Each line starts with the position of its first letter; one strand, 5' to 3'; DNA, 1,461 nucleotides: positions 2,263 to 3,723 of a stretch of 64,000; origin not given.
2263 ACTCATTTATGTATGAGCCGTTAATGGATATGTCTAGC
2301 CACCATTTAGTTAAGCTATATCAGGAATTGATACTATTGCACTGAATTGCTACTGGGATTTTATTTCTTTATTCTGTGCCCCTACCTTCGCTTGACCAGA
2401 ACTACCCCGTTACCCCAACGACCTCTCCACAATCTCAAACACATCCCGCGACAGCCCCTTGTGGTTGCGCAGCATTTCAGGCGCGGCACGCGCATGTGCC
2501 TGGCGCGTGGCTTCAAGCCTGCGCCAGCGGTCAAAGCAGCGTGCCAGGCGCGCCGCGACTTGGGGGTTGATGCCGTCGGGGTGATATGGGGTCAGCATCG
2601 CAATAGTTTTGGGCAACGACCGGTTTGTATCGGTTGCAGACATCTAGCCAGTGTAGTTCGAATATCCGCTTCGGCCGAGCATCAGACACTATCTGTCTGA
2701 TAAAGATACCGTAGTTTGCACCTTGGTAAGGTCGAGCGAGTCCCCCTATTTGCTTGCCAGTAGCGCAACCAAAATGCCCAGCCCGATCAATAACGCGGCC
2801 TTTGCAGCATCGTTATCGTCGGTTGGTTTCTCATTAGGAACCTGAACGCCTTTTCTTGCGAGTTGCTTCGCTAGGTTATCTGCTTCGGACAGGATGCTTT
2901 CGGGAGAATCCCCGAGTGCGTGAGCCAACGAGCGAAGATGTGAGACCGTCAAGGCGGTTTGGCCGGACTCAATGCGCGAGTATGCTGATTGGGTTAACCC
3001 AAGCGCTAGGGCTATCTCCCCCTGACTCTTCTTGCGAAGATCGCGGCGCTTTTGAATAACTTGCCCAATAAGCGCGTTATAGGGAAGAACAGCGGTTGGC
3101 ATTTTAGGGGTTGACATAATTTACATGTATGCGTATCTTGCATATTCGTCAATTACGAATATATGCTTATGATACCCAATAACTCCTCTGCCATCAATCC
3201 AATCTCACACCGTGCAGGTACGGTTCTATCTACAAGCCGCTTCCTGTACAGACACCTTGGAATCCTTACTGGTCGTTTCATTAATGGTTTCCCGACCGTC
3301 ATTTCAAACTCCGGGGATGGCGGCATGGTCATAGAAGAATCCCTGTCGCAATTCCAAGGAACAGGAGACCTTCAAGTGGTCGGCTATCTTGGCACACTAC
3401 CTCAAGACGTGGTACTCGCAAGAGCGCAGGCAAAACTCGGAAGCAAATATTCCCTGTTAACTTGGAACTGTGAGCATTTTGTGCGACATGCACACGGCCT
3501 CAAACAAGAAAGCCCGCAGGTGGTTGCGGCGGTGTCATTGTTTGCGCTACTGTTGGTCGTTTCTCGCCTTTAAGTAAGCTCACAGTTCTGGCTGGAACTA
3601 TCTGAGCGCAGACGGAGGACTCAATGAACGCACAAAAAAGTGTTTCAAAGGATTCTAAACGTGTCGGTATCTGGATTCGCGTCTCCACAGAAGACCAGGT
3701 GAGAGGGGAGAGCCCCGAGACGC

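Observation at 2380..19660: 17-kb GC-rich integrative element packed with secreted effectors in an AT-rich small genome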

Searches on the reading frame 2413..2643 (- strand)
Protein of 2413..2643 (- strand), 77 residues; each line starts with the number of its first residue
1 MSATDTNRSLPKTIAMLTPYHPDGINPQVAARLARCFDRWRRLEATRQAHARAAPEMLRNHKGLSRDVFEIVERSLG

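Call 23: search_protein_families(library=pfam, proteins=[window:2413-2643:-], max_evalue=1)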
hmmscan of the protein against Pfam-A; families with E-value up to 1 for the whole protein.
seq(77 aa): 1 family
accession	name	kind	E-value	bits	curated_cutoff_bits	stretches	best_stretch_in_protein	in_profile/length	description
PF17432.8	DUF3458_C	-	1.2e-17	64.7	24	1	23-76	266-319/320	Domain of unknown function (DUF3458_C) ARM repeats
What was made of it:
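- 2423..2587 (-): Remnant of aminopeptidase N (pepN): the last 55 codons plus the stop, intact in frame, 65% GC. It is a fragment of a proteobacterial chromosome or hotspot. Pfam DUF3458_C positions 266-319 of 320, E = 1.2e-17 (call 23).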

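Call 46: find_homologous_proteins(query=window:2413-2598:-, max_evalue=0.001)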
Query seq(62 aa) (62 aa): 17 proteins with E <= 0.001 among 18 candidates.
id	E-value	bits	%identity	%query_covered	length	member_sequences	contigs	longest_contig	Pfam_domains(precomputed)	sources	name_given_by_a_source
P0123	1.1e-34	134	100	100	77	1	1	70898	PF17432.9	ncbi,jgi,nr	ncbi:MAG: aminopeptidase N C-terminal domain-containing protein [Candidatus Pacebacteria bacterium]|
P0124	1.5e-24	102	91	89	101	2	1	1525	PF17432.9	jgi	jgi:aminopeptidase N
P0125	3.5e-22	95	84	89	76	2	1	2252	PF17432.9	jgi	-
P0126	2.0e-21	92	82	89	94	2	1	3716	PF17432.9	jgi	-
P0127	2.7e-20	89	78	89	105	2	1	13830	PF17432.9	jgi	-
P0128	7.1e-18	81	91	71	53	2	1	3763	PF17432.9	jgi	jgi:aminopeptidase N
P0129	3.4e-17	79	78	87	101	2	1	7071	PF17432.9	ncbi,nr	ncbi:MAG TPA: aminopeptidase N C-terminal domain-containing protein, partial [Rhodocyclaceae bacteri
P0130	4.3e-17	79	70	85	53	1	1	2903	PF17432.9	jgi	-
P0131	5.5e-17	78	74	87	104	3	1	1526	PF17432.9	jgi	jgi:aminopeptidase N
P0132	2.2e-16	76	72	87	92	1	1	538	PF17432.9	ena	-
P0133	1.2e-15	74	69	87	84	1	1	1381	PF17432.9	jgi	jgi:aminopeptidase N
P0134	1.2e-14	71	69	89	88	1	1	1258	PF17432.9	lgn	-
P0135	5.5e-13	66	63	87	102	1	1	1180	PF17432.9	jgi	jgi:aminopeptidase N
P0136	6.3e-13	65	64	89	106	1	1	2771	PF17432.9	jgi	jgi:aminopeptidase N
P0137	1.0e-12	65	63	87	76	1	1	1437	PF17432.9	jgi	jgi:aminopeptidase N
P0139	2.0e-8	51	78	60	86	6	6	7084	PF17432.9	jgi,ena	-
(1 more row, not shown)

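Call 47: find_encoding_contigs(protein=P0127, flank=10000, max_places=3)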
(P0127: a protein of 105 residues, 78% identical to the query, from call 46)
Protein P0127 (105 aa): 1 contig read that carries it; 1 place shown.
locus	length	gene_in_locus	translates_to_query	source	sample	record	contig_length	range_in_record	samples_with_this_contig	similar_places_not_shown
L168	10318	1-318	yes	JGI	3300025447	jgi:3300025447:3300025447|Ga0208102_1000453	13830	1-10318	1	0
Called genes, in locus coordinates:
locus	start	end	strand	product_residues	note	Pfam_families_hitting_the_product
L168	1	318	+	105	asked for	PF17432:DUF3458_C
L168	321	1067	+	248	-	PF06629:MipA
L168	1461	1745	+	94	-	PF00226:DnaJ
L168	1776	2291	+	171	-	-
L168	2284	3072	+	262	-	-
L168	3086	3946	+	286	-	PF26699:DUF8235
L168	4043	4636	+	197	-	PF13640:2OG-FeII_Oxy_3, PF13661:2OG-FeII_Oxy_4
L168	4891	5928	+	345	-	-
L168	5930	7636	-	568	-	PF03109:ABC1, PF01636:APH (faint), PF27536:UbiB_helical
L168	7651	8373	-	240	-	PF20572:DUF6781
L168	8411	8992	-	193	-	PF03886:ABC_trans_aux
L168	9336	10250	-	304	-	PF02470:MlaD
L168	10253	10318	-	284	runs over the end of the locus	PF00005:ABC_tran, PF13304:AAA_21 (weak)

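Call 48: find_encoding_contigs(protein=P0129, flank=10000, max_places=3)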
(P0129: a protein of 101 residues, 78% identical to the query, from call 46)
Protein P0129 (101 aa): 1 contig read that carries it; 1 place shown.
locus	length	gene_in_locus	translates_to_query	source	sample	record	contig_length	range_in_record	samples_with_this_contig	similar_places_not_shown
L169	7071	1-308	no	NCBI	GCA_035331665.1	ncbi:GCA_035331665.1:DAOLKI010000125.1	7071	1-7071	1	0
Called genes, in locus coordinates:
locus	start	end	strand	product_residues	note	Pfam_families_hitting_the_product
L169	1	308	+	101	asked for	PF17432:DUF3458_C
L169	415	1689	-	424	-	PF00483:NTP_transferase, PF25247:LbH_GLGC (faint), PF24894:Hexapep_GlmU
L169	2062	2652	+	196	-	PF07589:PEP_exosort_dom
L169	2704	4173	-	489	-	PF00111:Fer2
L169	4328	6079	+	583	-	PF00916:Sulfate_transp, PF01740:STAS (weak)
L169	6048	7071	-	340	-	PF07690:MFS_1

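Call 49: find_encoding_contigs(protein=P0126, flank=10000, max_places=3)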
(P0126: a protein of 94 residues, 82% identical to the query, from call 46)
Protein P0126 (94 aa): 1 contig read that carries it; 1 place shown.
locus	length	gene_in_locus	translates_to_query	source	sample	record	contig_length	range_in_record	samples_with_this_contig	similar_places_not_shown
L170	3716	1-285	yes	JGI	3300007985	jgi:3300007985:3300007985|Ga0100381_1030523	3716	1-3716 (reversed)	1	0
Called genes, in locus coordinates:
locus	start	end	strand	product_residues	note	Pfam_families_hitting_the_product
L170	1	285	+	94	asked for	PF17432:DUF3458_C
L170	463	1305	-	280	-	PF18165:pP_pnuc_1, PF18166:pP_pnuc_2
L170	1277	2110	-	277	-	PF13391:HNH_2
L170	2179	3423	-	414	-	PF00082:Peptidase_S8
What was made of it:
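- Tried and rejected: Most are full genes cut by contig starts (calls 47-49).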

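Call 51: find_encoding_contigs(protein=P0139, flank=10000, max_places=4)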
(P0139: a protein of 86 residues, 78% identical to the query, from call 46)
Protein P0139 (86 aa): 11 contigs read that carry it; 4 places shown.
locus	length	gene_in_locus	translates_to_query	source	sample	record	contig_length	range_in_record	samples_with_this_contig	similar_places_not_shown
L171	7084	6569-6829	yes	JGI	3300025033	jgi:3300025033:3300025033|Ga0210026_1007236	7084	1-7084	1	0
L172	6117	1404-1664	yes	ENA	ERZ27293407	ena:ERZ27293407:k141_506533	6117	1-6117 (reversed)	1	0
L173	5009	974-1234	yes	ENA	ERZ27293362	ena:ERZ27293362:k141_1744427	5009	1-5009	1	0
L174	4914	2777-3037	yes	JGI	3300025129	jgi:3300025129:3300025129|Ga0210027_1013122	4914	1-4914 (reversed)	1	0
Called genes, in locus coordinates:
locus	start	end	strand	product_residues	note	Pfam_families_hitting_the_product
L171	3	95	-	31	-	?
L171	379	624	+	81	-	PF04014:MazE_antitoxin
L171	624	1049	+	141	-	PF01850:PIN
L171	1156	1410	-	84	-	PF06769:YoeB_toxin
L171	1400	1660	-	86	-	PF02604:PhdYeFM_antitox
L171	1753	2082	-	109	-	PF00274:Glycolytic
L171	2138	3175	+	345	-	PF09952:AbiEi_2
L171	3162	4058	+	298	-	PF08843:AbiEii (weak)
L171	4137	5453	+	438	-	PF13365:Trypsin_2, PF00515:TPR_1, PF13432:TPR_16, PF00515:TPR_1, PF07719:TPR_2, PF13424:TPR_12, PF23914:TPR_CcmH_CycH, PF14559:TPR_19, +20 more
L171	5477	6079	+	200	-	-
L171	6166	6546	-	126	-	-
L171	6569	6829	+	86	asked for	PF17432:DUF3458_C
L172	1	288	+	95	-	?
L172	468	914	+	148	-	-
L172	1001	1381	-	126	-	-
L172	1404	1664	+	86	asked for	PF17432:DUF3458_C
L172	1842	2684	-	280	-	PF18165:pP_pnuc_1, PF18166:pP_pnuc_2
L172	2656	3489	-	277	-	PF13391:HNH_2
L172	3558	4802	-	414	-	PF00082:Peptidase_S8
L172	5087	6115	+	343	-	?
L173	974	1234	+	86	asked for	PF17432:DUF3458_C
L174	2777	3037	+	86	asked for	PF17432:DUF3458_C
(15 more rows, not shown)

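Call 52: find_encoding_contigs(protein=P0128, flank=10000, max_places=3)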
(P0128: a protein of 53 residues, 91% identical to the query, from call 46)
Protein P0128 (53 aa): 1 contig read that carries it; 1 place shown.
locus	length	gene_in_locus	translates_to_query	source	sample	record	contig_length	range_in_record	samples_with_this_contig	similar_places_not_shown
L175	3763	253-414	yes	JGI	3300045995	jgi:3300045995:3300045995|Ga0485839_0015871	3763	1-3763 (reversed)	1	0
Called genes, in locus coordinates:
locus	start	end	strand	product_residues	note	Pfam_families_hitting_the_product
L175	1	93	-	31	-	?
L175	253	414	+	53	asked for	PF17432:DUF3458_C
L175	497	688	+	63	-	PF14070:YjfB_motility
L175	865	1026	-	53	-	-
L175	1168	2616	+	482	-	PF13474:SnoaL_3, PF00989:PAS, PF08448:PAS_4, PF13426:PAS_9, PF00990:GGDEF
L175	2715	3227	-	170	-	-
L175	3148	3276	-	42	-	-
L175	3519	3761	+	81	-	?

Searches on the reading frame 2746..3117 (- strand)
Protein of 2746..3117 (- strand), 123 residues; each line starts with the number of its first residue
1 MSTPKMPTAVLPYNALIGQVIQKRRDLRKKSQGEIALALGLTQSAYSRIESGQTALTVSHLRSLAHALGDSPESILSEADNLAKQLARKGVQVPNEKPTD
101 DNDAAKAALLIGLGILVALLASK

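Call 5: search_protein_families(library=pfam, proteins=[window:2746-3117:-], max_evalue=0.01)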
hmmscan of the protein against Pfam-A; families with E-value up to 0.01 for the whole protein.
window:2746-3117:- (123 aa): 4 families
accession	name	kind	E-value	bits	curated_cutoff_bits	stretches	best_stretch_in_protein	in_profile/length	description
PF01381.28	HTH_3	-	1e-12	48.3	23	1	21-69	1-49/55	Helix-turn-helix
PF13560.12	HTH_31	-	9.8e-08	32.6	27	1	18-71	3-57/64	Helix-turn-helix domain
PF12844.13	HTH_19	-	6.6e-07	29.6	30.2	1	18-79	1-62/64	Helix-turn-helix domain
PF13744.12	HTH_37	-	0.00068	19.8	27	1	18-69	20-72/80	Helix-turn-helix domain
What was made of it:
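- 2746..3117 (-): XRE-family HTH regulator with a C-terminal hydrophobic anchor. HTH_3 E = 1e-12 (call 5).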

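Call 97: find_encoding_contigs(protein=window:2746-3117:-, flank=10000, max_places=6)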
Protein window:2746-3117:- (123 aa): no gene with exactly this product is on record in the collection.

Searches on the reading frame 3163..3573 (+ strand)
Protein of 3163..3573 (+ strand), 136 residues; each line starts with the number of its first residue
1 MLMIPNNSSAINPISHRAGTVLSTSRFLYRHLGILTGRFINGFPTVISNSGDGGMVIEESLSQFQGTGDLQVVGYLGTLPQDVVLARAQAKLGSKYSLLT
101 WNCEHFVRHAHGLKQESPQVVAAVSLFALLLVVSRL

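Call 5: search_protein_families(library=pfam, proteins=[window:3163-3573:+], max_evalue=0.01)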
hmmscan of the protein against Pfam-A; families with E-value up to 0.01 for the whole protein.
window:3163-3573:+ (136 aa): 2 families
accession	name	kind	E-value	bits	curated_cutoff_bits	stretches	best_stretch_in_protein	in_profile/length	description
PF04970.19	LRAT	-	3.6e-10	40.6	24.3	1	17-109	4-113/120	Lecithin retinol acyltransferase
PF05903.20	Peptidase_C97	-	0.0094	16.2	29.2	0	93-110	100-117/151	PPPDE putative peptidase domain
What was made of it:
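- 3163..3573 (+): LRAT/NlpC-P60 (NC-domain) protein with a C-terminal hydrophobic anchor. PF04970 E = 3.6e-10 (call 5).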

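Call 39: search_protein_families(library=ncbifam, proteins=[window:3163-3573:+], max_evalue=0.01)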
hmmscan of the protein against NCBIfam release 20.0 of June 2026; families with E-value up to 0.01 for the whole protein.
window:3163-3573:+ (136 aa): 0 families

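Call 40: search_protein_families(library=padloc, proteins=[window:3163-3573:+], max_evalue=0.01)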
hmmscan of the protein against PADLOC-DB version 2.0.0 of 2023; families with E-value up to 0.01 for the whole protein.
window:3163-3573:+ (136 aa): 0 families

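Call 85: search_protein_families(library=phrogs, proteins=[window:3163-3573:+], max_evalue=0.001)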
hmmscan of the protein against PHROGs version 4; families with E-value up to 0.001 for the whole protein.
window:3163-3573:+ (136 aa): 0 families
